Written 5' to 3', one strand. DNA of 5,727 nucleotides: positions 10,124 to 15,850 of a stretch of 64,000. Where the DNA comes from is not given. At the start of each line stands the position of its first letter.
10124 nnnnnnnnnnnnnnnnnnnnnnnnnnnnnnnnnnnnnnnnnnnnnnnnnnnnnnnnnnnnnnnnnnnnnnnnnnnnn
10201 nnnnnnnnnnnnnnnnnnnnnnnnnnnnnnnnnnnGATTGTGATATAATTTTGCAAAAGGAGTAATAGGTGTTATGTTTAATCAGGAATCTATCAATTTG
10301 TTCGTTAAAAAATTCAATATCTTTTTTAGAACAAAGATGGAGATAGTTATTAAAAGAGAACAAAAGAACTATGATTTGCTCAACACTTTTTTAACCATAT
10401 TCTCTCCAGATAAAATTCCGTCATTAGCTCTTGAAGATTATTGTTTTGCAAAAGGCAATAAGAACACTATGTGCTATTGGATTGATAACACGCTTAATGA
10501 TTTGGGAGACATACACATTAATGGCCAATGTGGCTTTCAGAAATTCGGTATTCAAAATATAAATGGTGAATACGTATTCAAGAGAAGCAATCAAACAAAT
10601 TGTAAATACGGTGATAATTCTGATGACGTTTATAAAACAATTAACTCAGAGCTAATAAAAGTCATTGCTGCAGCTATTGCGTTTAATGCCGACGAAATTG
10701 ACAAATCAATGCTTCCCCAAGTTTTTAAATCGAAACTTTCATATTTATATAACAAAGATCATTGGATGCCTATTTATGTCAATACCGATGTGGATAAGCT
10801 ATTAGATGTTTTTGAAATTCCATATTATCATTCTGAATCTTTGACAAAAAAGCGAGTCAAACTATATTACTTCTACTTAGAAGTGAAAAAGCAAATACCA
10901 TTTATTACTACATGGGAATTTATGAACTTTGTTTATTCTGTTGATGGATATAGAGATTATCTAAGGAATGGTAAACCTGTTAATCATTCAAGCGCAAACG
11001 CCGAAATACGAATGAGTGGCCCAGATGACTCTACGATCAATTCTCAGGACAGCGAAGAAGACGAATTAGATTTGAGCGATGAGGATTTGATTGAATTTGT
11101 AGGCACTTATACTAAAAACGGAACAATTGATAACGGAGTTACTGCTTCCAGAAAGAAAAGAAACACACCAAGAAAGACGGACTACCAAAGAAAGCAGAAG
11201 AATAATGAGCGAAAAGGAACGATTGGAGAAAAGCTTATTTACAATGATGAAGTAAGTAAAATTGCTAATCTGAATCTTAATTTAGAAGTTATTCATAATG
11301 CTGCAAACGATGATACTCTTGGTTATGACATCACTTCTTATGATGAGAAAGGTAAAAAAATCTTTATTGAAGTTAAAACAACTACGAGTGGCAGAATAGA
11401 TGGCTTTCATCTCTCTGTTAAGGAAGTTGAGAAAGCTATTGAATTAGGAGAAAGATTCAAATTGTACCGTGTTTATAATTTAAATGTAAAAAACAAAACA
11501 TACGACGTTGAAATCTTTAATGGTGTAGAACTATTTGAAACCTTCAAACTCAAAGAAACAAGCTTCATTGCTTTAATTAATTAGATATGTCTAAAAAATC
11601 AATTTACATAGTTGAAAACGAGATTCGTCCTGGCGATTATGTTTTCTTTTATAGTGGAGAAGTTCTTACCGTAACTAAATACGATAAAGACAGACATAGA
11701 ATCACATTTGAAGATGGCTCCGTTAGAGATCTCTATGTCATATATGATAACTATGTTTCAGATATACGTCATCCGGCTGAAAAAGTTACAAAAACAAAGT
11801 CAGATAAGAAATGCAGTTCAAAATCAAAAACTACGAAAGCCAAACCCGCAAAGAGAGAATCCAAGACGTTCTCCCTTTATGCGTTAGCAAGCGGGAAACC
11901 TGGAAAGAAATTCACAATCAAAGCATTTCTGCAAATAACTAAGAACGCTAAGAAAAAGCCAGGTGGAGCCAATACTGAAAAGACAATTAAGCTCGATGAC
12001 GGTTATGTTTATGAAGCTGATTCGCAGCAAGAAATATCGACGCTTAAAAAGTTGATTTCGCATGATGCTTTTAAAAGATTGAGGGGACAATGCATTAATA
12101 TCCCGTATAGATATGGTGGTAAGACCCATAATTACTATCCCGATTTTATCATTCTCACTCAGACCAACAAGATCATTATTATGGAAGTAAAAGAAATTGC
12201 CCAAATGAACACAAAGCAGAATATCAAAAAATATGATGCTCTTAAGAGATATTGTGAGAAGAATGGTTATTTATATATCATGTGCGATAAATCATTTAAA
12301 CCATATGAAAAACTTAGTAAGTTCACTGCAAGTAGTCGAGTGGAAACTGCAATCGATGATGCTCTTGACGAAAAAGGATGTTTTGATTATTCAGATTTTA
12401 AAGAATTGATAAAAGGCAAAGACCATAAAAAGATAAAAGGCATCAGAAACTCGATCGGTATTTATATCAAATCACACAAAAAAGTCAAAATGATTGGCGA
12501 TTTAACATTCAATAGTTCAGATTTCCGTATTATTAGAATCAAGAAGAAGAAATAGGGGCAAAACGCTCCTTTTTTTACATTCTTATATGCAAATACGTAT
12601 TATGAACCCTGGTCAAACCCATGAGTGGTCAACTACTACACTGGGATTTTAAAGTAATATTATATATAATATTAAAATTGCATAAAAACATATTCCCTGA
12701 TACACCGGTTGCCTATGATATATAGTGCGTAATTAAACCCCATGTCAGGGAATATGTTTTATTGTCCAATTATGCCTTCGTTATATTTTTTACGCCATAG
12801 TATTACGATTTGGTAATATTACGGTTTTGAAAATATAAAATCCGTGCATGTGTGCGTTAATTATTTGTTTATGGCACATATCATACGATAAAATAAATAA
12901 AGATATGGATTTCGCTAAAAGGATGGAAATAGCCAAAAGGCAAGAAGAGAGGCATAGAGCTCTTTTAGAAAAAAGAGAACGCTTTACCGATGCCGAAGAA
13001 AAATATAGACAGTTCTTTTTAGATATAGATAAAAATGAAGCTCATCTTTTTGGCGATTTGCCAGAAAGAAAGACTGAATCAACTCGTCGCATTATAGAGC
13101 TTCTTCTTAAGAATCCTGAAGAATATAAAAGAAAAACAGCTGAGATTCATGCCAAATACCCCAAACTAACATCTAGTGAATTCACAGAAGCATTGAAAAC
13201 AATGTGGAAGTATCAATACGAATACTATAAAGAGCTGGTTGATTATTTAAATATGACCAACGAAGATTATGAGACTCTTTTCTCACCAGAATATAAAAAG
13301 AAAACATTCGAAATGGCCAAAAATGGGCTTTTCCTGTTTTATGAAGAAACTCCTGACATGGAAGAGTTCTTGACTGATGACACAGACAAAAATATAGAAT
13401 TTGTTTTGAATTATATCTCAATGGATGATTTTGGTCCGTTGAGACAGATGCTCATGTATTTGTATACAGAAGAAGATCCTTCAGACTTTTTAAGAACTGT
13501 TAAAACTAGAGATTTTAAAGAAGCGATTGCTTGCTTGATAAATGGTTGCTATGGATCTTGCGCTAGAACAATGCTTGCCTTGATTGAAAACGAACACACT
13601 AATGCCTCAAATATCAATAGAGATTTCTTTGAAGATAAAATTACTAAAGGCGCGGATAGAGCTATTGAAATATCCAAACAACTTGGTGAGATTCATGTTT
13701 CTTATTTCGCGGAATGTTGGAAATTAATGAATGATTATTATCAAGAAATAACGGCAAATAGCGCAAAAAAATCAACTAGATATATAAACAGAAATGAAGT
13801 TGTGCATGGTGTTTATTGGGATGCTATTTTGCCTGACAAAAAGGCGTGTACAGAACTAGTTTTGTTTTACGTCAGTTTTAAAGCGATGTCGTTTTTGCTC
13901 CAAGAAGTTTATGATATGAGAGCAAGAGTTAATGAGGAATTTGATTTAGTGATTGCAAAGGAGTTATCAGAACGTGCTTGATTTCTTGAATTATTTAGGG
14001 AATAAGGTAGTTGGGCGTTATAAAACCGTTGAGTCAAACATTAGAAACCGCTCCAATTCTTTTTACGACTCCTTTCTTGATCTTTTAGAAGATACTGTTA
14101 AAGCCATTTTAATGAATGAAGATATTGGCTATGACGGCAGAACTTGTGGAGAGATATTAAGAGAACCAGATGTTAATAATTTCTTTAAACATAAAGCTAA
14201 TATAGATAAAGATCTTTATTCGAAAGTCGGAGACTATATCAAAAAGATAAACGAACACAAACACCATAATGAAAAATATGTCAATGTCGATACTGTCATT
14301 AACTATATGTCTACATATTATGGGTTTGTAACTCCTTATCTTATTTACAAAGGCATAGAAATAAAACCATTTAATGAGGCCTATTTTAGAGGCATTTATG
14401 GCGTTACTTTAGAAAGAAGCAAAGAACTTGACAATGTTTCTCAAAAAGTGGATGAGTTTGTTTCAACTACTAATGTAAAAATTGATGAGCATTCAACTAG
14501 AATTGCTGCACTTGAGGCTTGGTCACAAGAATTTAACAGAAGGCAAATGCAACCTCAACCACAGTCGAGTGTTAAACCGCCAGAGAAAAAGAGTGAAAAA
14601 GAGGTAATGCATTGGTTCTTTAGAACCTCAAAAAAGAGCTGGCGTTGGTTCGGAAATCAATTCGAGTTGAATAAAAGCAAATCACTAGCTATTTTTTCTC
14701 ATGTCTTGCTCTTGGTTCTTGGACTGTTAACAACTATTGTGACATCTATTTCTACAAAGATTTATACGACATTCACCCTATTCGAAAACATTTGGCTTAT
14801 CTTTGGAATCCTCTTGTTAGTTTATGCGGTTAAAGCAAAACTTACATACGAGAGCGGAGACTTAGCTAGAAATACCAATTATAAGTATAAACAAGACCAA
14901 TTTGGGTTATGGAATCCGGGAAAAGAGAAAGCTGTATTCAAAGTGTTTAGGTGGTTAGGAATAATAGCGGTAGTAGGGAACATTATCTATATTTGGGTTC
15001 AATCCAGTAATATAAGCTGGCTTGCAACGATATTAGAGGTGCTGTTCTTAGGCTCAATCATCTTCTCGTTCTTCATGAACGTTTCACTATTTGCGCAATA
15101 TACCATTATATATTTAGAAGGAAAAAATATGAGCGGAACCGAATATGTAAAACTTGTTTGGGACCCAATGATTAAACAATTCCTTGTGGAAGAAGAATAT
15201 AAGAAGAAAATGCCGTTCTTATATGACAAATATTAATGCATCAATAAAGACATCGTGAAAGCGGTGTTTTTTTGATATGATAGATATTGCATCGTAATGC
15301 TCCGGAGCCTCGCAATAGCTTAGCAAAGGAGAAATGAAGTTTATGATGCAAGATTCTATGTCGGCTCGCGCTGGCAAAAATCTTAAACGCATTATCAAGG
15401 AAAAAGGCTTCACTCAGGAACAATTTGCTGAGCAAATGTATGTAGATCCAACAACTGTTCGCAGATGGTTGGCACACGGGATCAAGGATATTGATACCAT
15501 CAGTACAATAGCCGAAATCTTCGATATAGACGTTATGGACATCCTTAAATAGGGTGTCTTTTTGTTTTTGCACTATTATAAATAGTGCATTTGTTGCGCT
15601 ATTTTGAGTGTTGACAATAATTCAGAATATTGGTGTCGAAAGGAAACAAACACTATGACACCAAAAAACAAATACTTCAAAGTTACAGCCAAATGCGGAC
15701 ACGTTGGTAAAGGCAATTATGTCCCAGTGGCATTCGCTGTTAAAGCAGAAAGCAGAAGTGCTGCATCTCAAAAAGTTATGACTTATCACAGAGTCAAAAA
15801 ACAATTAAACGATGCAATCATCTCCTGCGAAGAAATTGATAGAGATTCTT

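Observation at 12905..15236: HEPN-like (RNxxxH) protein translationally coupled to a membrane protein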

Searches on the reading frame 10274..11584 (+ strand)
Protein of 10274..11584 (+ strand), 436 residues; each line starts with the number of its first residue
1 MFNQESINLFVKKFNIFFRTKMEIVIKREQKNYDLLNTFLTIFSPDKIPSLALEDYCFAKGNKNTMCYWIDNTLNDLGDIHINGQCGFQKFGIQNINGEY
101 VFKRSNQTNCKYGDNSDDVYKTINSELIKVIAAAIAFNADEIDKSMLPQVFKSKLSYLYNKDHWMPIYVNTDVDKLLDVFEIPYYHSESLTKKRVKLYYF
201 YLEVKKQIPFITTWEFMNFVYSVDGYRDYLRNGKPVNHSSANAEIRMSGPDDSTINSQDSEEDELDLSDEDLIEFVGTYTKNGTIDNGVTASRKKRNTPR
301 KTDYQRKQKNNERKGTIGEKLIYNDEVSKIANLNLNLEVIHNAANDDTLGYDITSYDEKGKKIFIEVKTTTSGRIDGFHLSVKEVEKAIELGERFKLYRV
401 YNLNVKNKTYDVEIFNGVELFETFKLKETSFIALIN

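Call 6: search_protein_families(library=pfam, proteins=[window:10274-11584:+], max_evalue=1)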
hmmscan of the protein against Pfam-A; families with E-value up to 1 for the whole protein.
window:10274-11584:+ (436 aa): 1 family
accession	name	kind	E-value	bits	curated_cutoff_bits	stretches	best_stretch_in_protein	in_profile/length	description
PF13020.12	NOV_C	-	2.8e-17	63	22.1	1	319-409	2-88/91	Protein NO VEIN, C-terminal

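Call 7: search_protein_families(library=padloc, proteins=[window:10274-11584:+], max_evalue=1)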
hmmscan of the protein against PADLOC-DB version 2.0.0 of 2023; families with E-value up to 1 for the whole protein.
window:10274-11584:+ (436 aa): 8 families
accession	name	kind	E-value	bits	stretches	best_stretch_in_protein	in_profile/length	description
PDLC04021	PD-T4-1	-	2.7e-29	100.3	1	19-428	18-370/383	-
PDLC05008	PDC-S36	-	3.6e-24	84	1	290-433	134-277/280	-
PDLC03964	TmtA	-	3.7e-17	59.7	1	247-429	1346-1528/1538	-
PDLC03966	TmtA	-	2.6e-12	43.4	1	251-409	1453-1621/1655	-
PDLC03972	TmtA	-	1.7e-10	37.7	1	135-416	1013-1283/1302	-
PDLC03965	TmtA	-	7.9e-10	35.4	1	300-408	1227-1326/1370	-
PDLC04022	PD-T4-1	-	2.5e-05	21.7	1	294-398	64-171/216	-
PDLC03968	TmtA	-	0.0076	11.9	1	290-409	1330-1444/1486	-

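Call 8: search_protein_families(library=phrogs, proteins=[window:10274-11584:+], max_evalue=1)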
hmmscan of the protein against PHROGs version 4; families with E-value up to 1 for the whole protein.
window:10274-11584:+ (436 aa): 1 family
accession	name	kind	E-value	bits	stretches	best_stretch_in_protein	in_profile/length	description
phrog_26985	-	unknown function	0.16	12.6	1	347-415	40-108/174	-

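Call 49: search_protein_families(library=ncbifam, proteins=[window:10274-11581:+], max_evalue=1)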
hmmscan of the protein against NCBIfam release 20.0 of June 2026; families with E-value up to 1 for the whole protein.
window:10274-11581:+ (436 aa): 0 families

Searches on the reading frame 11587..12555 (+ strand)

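Call 6: search_protein_families(library=pfam, proteins=[window:11587-12555:+], max_evalue=1)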
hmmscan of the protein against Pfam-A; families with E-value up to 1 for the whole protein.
window:11587-12555:+ (322 aa): 3 families
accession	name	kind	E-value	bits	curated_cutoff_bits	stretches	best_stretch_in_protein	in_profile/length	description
PF08722.17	Tn7_TnsA-like_N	-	2.8e-08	34.6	26.5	1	165-231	7-81/85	TnsA-like endonuclease N terminal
PF02961.22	SAM_BAF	-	0.13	13.2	25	1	184-225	46-87/88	Barrier to autointegration factor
PF18115.7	Tudor_3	-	0.17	12.3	25.8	1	16-49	11-44/52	DNA repair protein Crb2 Tudor domain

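Call 7: search_protein_families(library=padloc, proteins=[window:11587-12555:+], max_evalue=1)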
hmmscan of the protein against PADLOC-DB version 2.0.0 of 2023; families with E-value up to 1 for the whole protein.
window:11587-12555:+ (322 aa): 0 families

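Call 8: search_protein_families(library=phrogs, proteins=[window:11587-12555:+], max_evalue=1)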
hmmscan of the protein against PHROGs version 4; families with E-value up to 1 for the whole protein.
window:11587-12555:+ (322 aa): 5 families
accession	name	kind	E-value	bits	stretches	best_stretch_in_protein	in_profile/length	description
phrog_15427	-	DNA, RNA and nucleotide metabolism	1e-10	42.7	1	133-252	155-268/270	endonuclease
phrog_218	-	connector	3.4e-07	31.4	1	129-225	12-108/148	head closure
phrog_14892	-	connector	0.00087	20.7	1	158-225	6-77/117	head closure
phrog_6591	-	DNA, RNA and nucleotide metabolism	0.00087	20.1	1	170-255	26-110/124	Holliday junction resolvase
phrog_5433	-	unknown function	0.059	14.4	1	22-69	61-108/123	-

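Call 49: search_protein_families(library=ncbifam, proteins=[window:11587-12552:+], max_evalue=1)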
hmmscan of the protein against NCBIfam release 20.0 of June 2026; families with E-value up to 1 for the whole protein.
window:11587-12552:+ (322 aa): 3 families
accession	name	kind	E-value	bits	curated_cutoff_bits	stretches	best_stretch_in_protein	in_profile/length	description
NF046055.1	restr_BPTD_3080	equivalog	8.6e-07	27.3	800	1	170-223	887-939/970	BPTD_3080 family restriction endonuclease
NF033179.1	TnsA_like_Actin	subfamily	1.9e-05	24.2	110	1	157-249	55-146/212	TnsA-like heteromeric transposase endonuclease subunit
NF001074.0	PRK00118.2-4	equivalog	0.0024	18.2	186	1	128-224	17-107/110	putative DNA-binding protein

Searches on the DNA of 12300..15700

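Call 100: search_rna_families(source=window, start=12300, end=15700, threshold=evalue, max_evalue=1)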
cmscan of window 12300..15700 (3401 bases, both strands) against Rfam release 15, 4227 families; matches with E-value up to 1: 3.
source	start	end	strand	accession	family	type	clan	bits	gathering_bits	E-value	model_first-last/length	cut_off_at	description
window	12682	12762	+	RF03729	mir-2363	Gene; miRNA;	-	26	90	0.093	1-72/72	no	mir-2363 microRNA precursor family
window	12682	12762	-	RF03729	mir-2363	Gene; miRNA;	-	25.7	90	0.12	1-72/72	no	mir-2363 microRNA precursor family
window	13822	13954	-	RF00443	SNORA27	Gene; snRNA; snoRNA; HACA-box;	CL00032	22.3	64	0.73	1-127/127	no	Small nucleolar RNA SNORA27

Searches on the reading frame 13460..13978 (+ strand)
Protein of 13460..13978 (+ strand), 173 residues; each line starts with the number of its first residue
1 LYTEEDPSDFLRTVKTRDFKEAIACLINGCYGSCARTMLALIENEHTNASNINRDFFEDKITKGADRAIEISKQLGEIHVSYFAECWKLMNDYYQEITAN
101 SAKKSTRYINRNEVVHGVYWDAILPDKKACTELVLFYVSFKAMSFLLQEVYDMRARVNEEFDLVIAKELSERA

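Call 47: search_solved_structures(query=A4, max_evalue=10, show_alignments=4)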
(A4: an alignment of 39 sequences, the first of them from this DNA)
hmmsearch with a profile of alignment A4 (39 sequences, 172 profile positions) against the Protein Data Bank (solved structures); distinct sequences matched with E-value up to 10: 0.

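Call 56: predict_structure(alignment_id=A4)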
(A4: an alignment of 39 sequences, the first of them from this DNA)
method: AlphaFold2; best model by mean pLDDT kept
length: 173 residues; sequences in the alignment: 39
mean_pLDDT: 94.6   pTM: 0.87
mean pLDDT of the five models: 94.6, 94.2, 94.1, 94.0, 93.4
residues with pLDDT >= 90: 158; 70-90: 11; 50-70: 4; < 50: 0
segments of 3 or more residues with pLDDT < 50: none
pLDDT, mean of each block of 10 residues (from residue 1): 74 93 98 98 97 94 96 95 96 96 93 94 97 98 96 96 98 94
secondary structure, 60 per line:
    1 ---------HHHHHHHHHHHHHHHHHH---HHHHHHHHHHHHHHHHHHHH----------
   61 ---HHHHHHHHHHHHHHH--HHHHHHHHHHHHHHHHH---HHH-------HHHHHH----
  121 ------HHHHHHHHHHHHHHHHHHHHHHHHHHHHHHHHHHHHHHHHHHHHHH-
elements in order: H10-27 H31-50 H64-78 H81-97 H111-116 H127-172

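Call 59: fold_search(model_id=the predicted structure, library=pdb)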
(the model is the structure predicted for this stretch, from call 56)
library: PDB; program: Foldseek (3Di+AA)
matches with E <= 10: 181; with E <= 0.001: 0
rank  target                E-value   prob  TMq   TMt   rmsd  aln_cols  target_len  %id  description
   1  8tme_C                5.0e-01  0.33  0.27  0.16  12.9       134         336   11  Cryo-EM structure of CorA in complex with conformation-specific synthetic antibody C18 and 100 uM MgCl2, State MG0.1-1 (released 2025-02-12)
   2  9bj7_I                7.0e-01  0.33  0.34  0.35  11.1       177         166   14  Crystal structure of the N-terminal truncated AbiV (residues 24-201) (released 2025-08-13)
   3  8tme_A                7.4e-01  0.23  0.27  0.15  13.0       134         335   11  Cryo-EM structure of CorA in complex with conformation-specific synthetic antibody C18 and 100 uM MgCl2, State MG0.1-1 (released 2025-02-12)
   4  8tmd_A                7.4e-01  0.21  0.26  0.15  13.6       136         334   11  Cryo-EM structure of CorA in complex with conformation-specific synthetic antibody C18 and 100 uM MgCl2, State MG0.1-1 (released 2025-02-12)
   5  8tmc_D                7.8e-01  0.28  0.28  0.15  12.9       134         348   11  Cryo-EM structure of CorA in complex with conformation-specific synthetic antibody C12 and 20 mM MgCl2, State MG20-2 (released 2025-02-12)
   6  1y10_D                8.2e-01  0.15  0.22  0.12  15.4       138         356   13  Mycobacterial adenylyl cyclase Rv1264, holoenzyme, inhibited state (released 2005-05-24)
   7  8tme_E                8.7e-01  0.21  0.26  0.15  13.9       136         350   11  Cryo-EM structure of CorA in complex with conformation-specific synthetic antibody C18 and 100 uM MgCl2, State MG0.1-1 (released 2025-02-12)
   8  2q00_B                8.7e-01  0.12  0.22  0.28   9.7       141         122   17  Crystal structure of the P95883_SULSO protein from Sulfolobus solfataricus. NESG target SsR10. (released 2007-05-29)
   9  7f9k                  9.7e-01  0.09  0.21  0.23  19.7       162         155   12  Crystal structure of the variable region of Plasmodium RIFIN #6(PF3D7_1400600) (released 2021-08-18)
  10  8tmb_B                1.1e+00  0.21  0.28  0.16  13.3       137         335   11  Cryo-EM structure of CorA in complex with conformation-specific synthetic antibody C12 and 20 mM MgCl2, State MG20-1 (released 2025-02-12)
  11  1ggq_B                1.1e+00  0.12  0.25  0.26  14.6       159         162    8  OUTER SURFACE PROTEIN C (OSPC) OF BORRELIA BURGDORFERI STRAIN B31 (released 2001-03-14)
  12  6m6w_G                1.1e+00  0.21  0.32  0.38   8.0       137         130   14  Crystal structure the toxin-antitoxin MntA-HpeT mutant-Y104A (released 2020-09-30)
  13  9bif_S                1.1e+00  0.12  0.28  0.29  15.4       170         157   12  Fab B11-OspCA complex (released 2024-11-20)
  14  7uj2_B                1.1e+00  0.10  0.25  0.27  15.6       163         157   10  OspC Type B (released 2023-04-05)
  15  8tmd_B                1.2e+00  0.20  0.27  0.15  13.2       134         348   11  Cryo-EM structure of CorA in complex with conformation-specific synthetic antibody C18 and 100 uM MgCl2, State MG0.1-1 (released 2025-02-12)
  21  2hsb                  1.4e+00  0.80  0.52  0.68   4.5       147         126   14  Crystal structure of a hepn domain containing protein (af_0298) from archaeoglobus fulgidus at 1.95 A resolution (released 2006-08-15)
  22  3o10_C                1.4e+00  0.44  0.44  0.54   7.2       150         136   10  Crystal structure of the HEPN domain from human sacsin (released 2011-03-30)
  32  8xeh_D                1.9e+00  0.16  0.31  0.39   6.1       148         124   18  Crystal structure of HEPN-MNT complex (released 2024-12-18)
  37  6m6w_B                2.1e+00  0.14  0.31  0.37   8.1       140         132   14  Crystal structure the toxin-antitoxin MntA-HpeT mutant-Y104A (released 2020-09-30)
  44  1wol                  2.5e+00  0.33  0.41  0.54   6.6       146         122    9  Crystal Structure of ST0689, an archaeal HEPN homologue (released 2005-11-22)
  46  5yep_C                2.5e+00  0.14  0.32  0.39   7.9       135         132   15  Crystal structure of SO_3166-SO_3165 from Shewanella oneidensis (released 2018-03-28)
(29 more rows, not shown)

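Call 78: fold_search(model_id=the predicted structure, library=viral)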
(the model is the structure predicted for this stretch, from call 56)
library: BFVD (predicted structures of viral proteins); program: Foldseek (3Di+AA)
matches with E <= 10: 225; with E <= 0.001: 0
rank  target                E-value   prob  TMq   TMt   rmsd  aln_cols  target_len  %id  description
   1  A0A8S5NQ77            2.2e-01  0.98  0.53  0.44   3.5       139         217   16  Uncharacterized protein [Siphoviridae sp. ctpbe1]
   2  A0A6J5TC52            8.5e-01  0.12  0.23  0.10  16.7       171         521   12  Uncharacterized protein [uncultured Caudovirales phage]
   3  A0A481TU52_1          1.1e+00  0.25  0.33  0.06  17.4       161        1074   14  UL36 [Human herpesvirus 2]
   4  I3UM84                1.1e+00  0.08  0.21  0.24  19.6       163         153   12  Uncharacterized protein [Colwellia phage 9A]
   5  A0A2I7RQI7            1.1e+00  0.06  0.17  0.19  18.0       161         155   11  (no name in the UniProt tables at hand)
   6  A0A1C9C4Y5            1.3e+00  0.12  0.30  0.30  11.6       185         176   11  Uncharacterized protein [Heterosigma akashiwo virus 01]
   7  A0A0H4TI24            1.4e+00  0.20  0.33  0.34   8.3       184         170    9  (no name in the UniProt tables at hand)
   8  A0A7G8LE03            1.5e+00  0.09  0.24  0.15  18.7       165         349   16  Uncharacterized protein [Gordonia phage Paries]
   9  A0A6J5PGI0            1.5e+00  0.08  0.22  0.10  15.3       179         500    9  Uncharacterized protein [uncultured Caudovirales phage]
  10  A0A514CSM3            1.5e+00  0.06  0.20  0.11  18.6       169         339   12  Uncharacterized protein [Achromobacter phage Motura]
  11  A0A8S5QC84            1.5e+00  0.04  0.13  0.11  18.5       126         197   17  Uncharacterized protein [Siphoviridae sp. ctyNQ5]
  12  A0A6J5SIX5            1.6e+00  0.06  0.21  0.10  16.9       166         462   16  Uncharacterized protein [uncultured Caudovirales phage]
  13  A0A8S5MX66            1.7e+00  0.47  0.48  0.33   6.4       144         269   21  DUF4209 domain-containing protein [Siphoviridae sp. ctYyB9]
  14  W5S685                1.8e+00  0.08  0.22  0.09  18.6       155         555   14  Putative polynucleotide kinase [Pithovirus sibericum]
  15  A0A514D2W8            1.8e+00  0.06  0.20  0.22  14.8       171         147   12  (no name in the UniProt tables at hand)
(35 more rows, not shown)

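Call 83: find_homologous_proteins(query=A4, max_evalue=10)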
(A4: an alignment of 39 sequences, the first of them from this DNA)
Query A4 (39 sequences) (173 aa, profile of the alignment): 15 proteins with E <= 10 among 767 candidates.
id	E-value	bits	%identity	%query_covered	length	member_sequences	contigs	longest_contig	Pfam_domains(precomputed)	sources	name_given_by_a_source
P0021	5.7e-52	194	61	91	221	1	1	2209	-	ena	-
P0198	1.3e-49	186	35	66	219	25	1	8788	-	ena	-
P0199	1.5e-49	186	28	69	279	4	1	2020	-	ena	-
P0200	3.8e-48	181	33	61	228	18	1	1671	-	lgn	-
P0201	6.7e-47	177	23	83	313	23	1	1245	-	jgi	-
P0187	1.6e-46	176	23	83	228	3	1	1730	-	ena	-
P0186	1.4e-41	160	35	53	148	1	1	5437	-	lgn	-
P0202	2.9e-35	139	34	52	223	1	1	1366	-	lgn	-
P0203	1.1e-24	105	26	57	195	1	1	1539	-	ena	-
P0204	9.6e-19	85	33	19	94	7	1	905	-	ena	-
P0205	7.9e-18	82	28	59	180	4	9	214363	-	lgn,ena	-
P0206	4.1e-16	77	26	38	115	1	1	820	-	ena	-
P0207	2.4e-13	68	47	11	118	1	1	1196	-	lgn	-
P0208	2.7e-10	58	30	17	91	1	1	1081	-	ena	-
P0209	4.6e-9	54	27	30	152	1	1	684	-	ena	-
